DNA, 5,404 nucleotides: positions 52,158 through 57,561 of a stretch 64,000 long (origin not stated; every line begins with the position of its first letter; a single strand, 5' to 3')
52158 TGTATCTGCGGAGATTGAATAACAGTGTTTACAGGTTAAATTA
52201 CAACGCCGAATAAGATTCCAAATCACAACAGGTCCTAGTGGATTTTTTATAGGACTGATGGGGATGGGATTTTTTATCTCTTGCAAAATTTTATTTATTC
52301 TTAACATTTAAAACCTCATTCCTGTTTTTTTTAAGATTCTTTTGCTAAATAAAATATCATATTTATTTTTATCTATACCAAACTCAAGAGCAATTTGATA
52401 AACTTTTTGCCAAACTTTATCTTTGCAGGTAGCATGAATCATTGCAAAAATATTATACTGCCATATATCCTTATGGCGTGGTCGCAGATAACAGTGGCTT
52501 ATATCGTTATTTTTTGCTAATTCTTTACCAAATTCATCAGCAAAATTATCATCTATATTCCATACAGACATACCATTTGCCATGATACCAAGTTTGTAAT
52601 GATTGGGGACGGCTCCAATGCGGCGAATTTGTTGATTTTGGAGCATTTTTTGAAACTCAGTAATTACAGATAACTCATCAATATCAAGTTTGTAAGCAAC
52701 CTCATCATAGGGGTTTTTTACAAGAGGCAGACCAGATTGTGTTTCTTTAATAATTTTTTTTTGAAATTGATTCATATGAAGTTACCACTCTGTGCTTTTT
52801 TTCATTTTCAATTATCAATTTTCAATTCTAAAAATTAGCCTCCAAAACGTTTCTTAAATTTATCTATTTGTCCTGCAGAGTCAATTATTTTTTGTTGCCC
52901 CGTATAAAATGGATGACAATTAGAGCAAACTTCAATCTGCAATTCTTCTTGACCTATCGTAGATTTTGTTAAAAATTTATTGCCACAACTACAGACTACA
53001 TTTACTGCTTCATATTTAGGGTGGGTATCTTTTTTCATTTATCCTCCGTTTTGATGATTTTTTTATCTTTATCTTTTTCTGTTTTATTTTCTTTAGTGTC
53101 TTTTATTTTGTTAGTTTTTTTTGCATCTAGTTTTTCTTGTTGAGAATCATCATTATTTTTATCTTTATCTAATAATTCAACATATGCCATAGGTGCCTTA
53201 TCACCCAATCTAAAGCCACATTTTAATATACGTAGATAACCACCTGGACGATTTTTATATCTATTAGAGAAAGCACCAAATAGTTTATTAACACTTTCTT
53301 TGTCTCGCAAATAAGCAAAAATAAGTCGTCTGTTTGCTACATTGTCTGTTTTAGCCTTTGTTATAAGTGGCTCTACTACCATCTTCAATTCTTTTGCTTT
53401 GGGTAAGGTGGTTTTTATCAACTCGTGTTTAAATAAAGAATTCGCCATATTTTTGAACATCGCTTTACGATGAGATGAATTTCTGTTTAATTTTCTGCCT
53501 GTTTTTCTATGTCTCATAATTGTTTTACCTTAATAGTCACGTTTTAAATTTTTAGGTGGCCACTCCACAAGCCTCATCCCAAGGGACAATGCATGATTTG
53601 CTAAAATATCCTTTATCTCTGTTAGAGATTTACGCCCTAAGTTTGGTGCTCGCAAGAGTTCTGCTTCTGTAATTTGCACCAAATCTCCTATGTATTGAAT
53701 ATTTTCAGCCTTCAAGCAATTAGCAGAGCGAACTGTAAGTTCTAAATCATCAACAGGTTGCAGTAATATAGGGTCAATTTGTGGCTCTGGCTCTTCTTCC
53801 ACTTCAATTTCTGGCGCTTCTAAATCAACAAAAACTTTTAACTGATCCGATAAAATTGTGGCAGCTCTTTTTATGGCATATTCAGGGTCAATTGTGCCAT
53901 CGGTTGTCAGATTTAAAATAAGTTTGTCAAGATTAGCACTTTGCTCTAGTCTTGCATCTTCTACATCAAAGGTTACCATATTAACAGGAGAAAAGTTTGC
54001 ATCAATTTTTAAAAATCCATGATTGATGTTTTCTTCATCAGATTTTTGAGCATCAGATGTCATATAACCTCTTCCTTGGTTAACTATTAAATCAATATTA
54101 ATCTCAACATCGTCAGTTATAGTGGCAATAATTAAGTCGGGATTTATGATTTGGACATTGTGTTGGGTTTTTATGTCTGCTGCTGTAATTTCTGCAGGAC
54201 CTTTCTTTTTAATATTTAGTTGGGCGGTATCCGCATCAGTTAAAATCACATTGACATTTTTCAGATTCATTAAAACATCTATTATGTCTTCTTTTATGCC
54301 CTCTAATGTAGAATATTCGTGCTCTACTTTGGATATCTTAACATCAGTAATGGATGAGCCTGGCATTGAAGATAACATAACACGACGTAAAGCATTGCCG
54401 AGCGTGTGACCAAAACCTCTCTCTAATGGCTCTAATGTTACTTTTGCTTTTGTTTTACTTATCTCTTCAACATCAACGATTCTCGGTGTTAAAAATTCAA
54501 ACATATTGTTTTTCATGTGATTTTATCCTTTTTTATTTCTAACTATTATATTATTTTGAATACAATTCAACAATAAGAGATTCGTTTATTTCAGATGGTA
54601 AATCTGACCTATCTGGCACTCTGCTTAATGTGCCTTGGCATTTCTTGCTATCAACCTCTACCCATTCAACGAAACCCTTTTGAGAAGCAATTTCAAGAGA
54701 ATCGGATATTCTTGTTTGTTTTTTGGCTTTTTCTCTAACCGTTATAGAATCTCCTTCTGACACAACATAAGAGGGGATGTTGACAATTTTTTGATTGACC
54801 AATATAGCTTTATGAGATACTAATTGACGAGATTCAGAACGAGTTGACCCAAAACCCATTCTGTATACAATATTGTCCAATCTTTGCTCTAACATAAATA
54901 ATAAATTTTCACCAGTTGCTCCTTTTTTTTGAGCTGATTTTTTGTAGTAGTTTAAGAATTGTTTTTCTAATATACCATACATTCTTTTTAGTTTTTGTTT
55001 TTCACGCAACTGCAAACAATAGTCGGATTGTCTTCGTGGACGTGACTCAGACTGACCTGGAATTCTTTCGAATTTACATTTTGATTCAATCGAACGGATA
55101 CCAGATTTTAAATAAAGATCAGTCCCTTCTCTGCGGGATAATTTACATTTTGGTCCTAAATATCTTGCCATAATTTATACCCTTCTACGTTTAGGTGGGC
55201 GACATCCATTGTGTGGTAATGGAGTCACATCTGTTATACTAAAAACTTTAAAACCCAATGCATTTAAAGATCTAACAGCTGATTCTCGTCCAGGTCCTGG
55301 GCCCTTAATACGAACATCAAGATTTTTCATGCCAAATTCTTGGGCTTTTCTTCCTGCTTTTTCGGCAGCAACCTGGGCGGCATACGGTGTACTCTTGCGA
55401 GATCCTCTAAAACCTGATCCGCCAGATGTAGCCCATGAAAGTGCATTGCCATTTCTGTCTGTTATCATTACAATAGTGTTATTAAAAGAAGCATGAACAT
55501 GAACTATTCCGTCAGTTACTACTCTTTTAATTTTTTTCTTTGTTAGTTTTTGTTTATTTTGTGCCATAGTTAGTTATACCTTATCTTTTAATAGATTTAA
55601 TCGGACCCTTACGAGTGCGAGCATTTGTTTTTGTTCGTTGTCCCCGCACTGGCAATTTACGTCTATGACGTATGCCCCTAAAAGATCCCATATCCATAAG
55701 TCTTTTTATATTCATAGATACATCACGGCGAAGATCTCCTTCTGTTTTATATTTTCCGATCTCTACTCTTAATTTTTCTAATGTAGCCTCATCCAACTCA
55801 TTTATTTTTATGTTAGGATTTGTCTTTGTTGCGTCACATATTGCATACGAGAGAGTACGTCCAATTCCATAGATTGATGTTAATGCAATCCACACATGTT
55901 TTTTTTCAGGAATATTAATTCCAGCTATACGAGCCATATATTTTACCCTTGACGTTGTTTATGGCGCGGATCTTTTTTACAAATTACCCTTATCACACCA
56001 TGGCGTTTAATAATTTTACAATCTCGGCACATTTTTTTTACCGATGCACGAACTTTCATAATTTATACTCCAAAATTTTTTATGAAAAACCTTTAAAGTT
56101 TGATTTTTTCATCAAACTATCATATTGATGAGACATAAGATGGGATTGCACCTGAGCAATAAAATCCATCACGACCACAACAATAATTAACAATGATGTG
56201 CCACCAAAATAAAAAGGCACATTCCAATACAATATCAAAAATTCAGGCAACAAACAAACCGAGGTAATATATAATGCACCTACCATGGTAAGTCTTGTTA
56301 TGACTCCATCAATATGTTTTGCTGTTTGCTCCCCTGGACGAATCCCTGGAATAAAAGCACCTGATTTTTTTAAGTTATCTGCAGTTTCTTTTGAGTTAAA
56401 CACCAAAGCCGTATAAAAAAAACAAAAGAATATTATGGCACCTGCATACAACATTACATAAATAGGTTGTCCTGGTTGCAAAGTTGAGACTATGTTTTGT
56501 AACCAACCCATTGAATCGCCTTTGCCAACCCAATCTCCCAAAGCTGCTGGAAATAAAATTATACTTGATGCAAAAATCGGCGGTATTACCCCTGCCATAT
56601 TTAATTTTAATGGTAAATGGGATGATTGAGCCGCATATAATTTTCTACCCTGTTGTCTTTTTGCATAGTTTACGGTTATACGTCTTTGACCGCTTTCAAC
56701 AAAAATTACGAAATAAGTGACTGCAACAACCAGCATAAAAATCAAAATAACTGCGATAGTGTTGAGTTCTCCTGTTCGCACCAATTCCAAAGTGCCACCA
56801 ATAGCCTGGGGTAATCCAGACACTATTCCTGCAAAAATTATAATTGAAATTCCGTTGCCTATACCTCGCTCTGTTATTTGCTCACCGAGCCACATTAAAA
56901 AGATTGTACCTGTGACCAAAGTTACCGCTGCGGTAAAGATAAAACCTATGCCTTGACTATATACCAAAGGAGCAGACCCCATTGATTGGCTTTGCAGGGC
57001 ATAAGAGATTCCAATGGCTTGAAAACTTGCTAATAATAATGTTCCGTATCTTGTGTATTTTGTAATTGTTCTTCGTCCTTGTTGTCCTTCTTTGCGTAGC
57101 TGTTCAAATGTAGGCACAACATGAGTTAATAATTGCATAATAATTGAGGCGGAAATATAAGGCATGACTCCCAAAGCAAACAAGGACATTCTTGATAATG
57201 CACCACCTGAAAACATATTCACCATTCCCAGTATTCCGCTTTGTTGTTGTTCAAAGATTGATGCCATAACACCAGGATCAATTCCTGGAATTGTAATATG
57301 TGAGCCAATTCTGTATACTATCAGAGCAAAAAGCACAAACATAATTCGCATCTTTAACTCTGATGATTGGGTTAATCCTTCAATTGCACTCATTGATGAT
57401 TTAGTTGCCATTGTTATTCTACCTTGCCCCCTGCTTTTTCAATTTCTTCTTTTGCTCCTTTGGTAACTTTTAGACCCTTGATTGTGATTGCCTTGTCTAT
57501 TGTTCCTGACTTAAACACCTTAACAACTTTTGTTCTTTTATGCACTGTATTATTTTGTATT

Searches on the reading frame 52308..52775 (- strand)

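Call 16: search_protein_families(library=ncbifam, max_evalue=1e-10, proteins=[window:52308-52775:-])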
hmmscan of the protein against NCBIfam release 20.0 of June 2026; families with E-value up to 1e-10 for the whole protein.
window:52308-52775:- (155 aa): 2 families
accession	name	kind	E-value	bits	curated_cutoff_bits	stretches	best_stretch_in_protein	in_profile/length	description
NF040707.3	Siroheme_Dcarb_AhbB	equivalog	2.3e-48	163.6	125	1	8-154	1-145/146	siroheme decarboxylase subunit beta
NF040708.3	Siroheme_Dcarb_AhbA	equivalog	3.6e-15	56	140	1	6-131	2-121/144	siroheme decarboxylase subunit alpha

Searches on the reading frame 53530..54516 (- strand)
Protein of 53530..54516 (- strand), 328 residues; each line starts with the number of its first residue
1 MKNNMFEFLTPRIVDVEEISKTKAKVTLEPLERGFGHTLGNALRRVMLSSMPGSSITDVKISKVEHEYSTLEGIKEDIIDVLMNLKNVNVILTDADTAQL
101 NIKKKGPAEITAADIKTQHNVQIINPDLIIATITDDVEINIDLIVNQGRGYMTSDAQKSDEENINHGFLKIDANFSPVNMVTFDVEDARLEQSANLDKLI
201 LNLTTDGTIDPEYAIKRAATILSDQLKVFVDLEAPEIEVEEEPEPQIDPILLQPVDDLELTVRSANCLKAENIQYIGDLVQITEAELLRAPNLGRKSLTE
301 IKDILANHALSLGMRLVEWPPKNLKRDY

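Call 16: search_protein_families(library=ncbifam, max_evalue=1e-10, proteins=[window:53530-54516:-])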
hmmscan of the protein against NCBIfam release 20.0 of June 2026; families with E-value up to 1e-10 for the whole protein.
window:53530-54516:- (328 aa): 8 families
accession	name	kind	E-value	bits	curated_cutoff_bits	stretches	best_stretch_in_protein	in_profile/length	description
NF003513.0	PRK05182.1-2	equivalog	5.9e-123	410.1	302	1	2-326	3-329/338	DNA-directed RNA polymerase subunit alpha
NF003519.0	PRK05182.2-5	equivalog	1e-103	346.7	277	1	8-315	4-317/320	DNA-directed RNA polymerase subunit alpha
TIGR02027.1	rpoA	equivalog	5.4e-103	344.3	227.8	1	24-314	2-297/298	DNA-directed RNA polymerase subunit alpha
NF003517.0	PRK05182.2-3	equivalog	8.5e-90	301.2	356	1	2-318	2-324/344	DNA-directed RNA polymerase subunit alpha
NF003515.0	PRK05182.2-1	equivalog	5.1e-88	295.4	406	1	5-312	1-310/314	DNA-directed RNA polymerase subunit alpha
NF003516.0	PRK05182.2-2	equivalog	6e-83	278.6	353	1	20-317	17-308/315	DNA-directed RNA polymerase subunit alpha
NF003514.0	PRK05182.1-4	equivalog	4.5e-82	275.4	434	1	16-314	11-310/338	DNA-directed RNA polymerase subunit alpha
NF003518.0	PRK05182.2-4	equivalog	3.6e-72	243.2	523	1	5-312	1-308/312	DNA-directed RNA polymerase subunit alpha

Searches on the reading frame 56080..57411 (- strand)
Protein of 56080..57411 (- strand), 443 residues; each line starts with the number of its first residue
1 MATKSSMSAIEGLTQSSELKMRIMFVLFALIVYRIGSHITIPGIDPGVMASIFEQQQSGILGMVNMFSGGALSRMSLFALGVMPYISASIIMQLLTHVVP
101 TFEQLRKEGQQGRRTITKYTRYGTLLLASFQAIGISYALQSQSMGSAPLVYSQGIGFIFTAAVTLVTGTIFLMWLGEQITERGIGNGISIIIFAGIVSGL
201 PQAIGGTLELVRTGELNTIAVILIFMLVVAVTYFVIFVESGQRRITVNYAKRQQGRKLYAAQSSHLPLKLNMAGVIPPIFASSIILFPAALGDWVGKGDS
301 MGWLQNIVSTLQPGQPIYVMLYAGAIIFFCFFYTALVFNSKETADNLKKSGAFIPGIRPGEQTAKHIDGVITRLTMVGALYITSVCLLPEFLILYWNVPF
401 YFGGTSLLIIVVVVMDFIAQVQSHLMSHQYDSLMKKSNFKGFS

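Call 16: search_protein_families(library=ncbifam, max_evalue=1e-10, proteins=[window:56080-57411:-])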
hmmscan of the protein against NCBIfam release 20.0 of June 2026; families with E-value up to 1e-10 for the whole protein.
window:56080-57411:- (443 aa): 3 families
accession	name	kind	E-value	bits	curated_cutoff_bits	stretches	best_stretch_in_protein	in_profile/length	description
TIGR00967.1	3a0501s007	equivalog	1.1e-126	423.1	253.6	1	20-430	1-414/414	preprotein translocase subunit SecY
NF009082.0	PRK12417.1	equivalog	6.3e-53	179.9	353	1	21-436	14-404/406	accessory Sec system protein translocase subunit SecY2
TIGR02920.1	acc_sec_Y2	equivalog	2.2e-48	165.1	249.6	1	22-434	5-395/395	accessory Sec system protein translocase subunit SecY2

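Call 17: find_homologous_proteins(query=window:56080-57411:-, max_evalue=1e-60)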
Query window:56080-57411:- (443 aa): 8000 proteins with E <= 1e-60 among 8000 candidates; the best 120 are listed.
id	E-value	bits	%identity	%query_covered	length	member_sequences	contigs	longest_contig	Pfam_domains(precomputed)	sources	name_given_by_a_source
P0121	2.2e-282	954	100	100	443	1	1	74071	PF00344.26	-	-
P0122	2.2e-267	905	94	100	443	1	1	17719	PF00344.26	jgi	jgi:preprotein translocase subunit SecY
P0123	5.6e-239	811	82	100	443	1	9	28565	PF00344.26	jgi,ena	jgi:preprotein translocase subunit SecY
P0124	9.3e-239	811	82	100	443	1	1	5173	PF00344.26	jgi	jgi:preprotein translocase subunit SecY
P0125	1.1e-238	810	82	100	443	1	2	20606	PF00344.26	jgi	jgi:preprotein translocase subunit SecY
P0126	1.6e-238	810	82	100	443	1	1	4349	PF00344.26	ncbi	-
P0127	3.5e-238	809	81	100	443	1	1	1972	PF00344.26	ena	-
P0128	6.5e-238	808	81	100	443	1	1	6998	PF00344.26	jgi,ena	-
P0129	1.5e-234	797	81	100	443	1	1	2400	PF00344.26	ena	-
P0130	1.4e-233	794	80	100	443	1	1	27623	PF00344.26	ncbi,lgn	-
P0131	3.3e-229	779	78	100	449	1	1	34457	PF00344.26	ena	-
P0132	3.6e-229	779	78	99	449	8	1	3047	PF00344.26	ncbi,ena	-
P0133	6.6e-227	772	79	98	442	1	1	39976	PF00344.26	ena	-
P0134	1.5e-226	770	79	97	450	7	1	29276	PF00344.26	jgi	-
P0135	1.6e-226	770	79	96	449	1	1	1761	PF00344.26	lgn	-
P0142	3.0e-224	763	76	100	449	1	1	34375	PF00344.26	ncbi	-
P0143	9.0e-224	761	76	100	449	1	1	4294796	PF00344.26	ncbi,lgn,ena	-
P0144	2.3e-223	760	77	99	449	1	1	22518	PF00344.26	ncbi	-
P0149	2.4e-222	756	77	99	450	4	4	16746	PF00344.26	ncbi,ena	-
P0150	2.5e-222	756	77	99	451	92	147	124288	PF00344.26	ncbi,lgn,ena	-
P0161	3.9e-220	749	77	99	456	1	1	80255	PF00344.26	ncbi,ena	-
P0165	3.6e-219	746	74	99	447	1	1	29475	PF00344.26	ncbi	-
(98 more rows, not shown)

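Call 18: list_cluster_members(proteins=[P0126, P0130, P0132, P0142, P0143, P0144, P0149, P0150, P0161, P0165])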
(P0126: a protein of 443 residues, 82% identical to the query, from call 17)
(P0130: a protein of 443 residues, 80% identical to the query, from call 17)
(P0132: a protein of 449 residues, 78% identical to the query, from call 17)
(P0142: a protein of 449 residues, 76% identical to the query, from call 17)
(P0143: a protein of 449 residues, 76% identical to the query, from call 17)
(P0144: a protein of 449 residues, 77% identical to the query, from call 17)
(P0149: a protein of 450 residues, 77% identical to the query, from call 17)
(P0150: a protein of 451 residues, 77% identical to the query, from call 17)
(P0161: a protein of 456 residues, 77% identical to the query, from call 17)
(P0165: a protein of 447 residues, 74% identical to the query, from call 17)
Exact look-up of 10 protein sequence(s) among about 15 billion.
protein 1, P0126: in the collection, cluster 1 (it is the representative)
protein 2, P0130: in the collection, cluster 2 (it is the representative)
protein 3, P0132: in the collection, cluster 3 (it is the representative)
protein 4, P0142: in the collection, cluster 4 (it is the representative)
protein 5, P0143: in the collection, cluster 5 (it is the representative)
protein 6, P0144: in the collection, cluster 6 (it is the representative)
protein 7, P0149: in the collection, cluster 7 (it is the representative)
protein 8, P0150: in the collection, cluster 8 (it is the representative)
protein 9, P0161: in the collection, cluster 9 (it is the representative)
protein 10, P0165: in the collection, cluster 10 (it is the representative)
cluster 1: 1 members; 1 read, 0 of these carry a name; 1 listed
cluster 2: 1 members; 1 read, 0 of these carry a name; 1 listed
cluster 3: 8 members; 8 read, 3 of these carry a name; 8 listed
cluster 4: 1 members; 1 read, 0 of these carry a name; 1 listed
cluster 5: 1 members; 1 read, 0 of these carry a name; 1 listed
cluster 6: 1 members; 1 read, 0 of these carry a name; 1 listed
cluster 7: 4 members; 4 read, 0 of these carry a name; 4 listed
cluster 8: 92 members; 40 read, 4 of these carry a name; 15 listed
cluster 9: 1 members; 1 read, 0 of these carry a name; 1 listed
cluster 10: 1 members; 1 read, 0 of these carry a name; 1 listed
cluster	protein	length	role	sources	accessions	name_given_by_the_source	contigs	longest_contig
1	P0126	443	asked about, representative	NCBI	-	-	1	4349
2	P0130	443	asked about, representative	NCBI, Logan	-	-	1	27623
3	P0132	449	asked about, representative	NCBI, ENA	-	-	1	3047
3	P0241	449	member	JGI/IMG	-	preprotein translocase subunit SecY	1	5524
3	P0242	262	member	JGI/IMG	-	preprotein translocase subunit SecY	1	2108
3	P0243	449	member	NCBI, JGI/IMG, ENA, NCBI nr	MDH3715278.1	MAG: preprotein translocase subunit SecY [Gammaproteobacteria bacterium] | preprotein translocase subunit SecY [Gammaproteobacteria bacterium]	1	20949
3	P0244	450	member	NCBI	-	-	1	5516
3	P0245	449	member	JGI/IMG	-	-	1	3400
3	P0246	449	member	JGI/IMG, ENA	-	-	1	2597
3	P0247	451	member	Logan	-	-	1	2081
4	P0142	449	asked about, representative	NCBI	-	-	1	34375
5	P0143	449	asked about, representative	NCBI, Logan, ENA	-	-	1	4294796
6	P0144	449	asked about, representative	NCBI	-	-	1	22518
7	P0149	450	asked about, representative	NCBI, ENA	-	-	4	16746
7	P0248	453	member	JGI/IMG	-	-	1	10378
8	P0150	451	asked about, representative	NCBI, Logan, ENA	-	-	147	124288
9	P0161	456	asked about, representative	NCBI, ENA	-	-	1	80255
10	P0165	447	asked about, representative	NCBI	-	-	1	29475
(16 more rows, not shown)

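Call 19: find_encoding_contigs(protein=P0130, flank=3000, max_places=2)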
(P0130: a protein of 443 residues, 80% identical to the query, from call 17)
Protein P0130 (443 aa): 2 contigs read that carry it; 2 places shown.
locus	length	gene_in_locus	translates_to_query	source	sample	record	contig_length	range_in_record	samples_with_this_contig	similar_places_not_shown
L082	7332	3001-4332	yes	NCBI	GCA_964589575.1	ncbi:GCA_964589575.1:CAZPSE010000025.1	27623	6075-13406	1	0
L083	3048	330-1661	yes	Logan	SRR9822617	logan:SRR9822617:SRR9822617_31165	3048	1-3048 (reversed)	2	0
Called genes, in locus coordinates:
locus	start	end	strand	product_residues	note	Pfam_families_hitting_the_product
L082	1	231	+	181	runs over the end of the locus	PF00281:Ribosomal_L5, PF00673:Ribosomal_L5_C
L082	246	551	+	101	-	PF00253:Ribosomal_S14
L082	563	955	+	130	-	PF00410:Ribosomal_S8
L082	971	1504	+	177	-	PF00347:Ribosomal_L6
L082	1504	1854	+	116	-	PF00861:Ribosomal_L18p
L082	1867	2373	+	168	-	PF00333:Ribosomal_S5, PF03719:Ribosomal_S5_C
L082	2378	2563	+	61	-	PF00327:Ribosomal_L30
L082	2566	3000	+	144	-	PF00828:Ribosomal_L27A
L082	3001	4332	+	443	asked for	PF00344:SecY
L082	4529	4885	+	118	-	PF00416:Ribosomal_S13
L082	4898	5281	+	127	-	PF00411:Ribosomal_S11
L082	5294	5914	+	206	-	PF00163:Ribosomal_S4, PF01479:S4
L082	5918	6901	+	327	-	PF01193:RNA_pol_L, PF01000:RNA_pol_A_bac, PF03118:RNA_pol_A_CTD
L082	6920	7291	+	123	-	PF01196:Ribosomal_L17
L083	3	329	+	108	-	?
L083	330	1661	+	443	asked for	PF00344:SecY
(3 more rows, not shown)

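Call 20: find_encoding_contigs(protein=P0126, flank=3000, max_places=2)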
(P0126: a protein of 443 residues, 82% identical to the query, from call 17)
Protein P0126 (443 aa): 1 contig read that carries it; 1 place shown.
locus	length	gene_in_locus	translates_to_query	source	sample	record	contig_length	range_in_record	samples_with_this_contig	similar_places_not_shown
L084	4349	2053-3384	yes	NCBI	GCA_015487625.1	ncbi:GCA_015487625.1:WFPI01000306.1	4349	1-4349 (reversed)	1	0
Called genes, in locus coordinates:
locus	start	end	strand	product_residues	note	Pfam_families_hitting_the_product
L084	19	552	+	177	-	PF00347:Ribosomal_L6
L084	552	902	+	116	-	PF00861:Ribosomal_L18p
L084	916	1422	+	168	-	PF00333:Ribosomal_S5, PF03719:Ribosomal_S5_C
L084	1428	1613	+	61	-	PF00327:Ribosomal_L30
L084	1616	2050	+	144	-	PF00828:Ribosomal_L27A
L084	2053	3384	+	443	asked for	PF00344:SecY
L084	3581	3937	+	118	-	PF00416:Ribosomal_S13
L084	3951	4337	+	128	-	PF00411:Ribosomal_S11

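Call 21: find_encoding_contigs(protein=P0122, flank=10000, max_places=2)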
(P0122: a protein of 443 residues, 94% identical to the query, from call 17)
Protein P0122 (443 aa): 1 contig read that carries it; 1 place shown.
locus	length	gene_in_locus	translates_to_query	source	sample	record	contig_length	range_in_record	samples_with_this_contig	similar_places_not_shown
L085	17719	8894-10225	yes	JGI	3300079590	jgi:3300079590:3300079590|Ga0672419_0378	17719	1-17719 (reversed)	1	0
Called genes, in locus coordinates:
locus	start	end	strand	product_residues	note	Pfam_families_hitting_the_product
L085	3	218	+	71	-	?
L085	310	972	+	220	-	PF00297:Ribosomal_L3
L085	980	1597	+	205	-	PF00573:Ribosomal_L4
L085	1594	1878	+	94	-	PF00276:Ribosomal_L23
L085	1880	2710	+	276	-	PF00181:Ribosomal_L2_N, PF03947:Ribosomal_L2_C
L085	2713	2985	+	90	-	PF00203:Ribosomal_S19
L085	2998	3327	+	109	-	PF00237:Ribosomal_L22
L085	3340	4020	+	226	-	PF07650:KH_2, PF00189:Ribosomal_S3_C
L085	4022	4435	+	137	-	PF00252:Ribosomal_L16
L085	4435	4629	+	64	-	PF00831:Ribosomal_L29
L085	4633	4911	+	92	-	PF00366:Ribosomal_S17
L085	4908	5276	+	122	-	PF00238:Ribosomal_L14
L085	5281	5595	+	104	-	PF17136:ribosomal_L24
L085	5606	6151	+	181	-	PF00281:Ribosomal_L5, PF00673:Ribosomal_L5_C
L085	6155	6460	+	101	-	PF00253:Ribosomal_S14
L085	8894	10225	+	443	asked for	PF00344:SecY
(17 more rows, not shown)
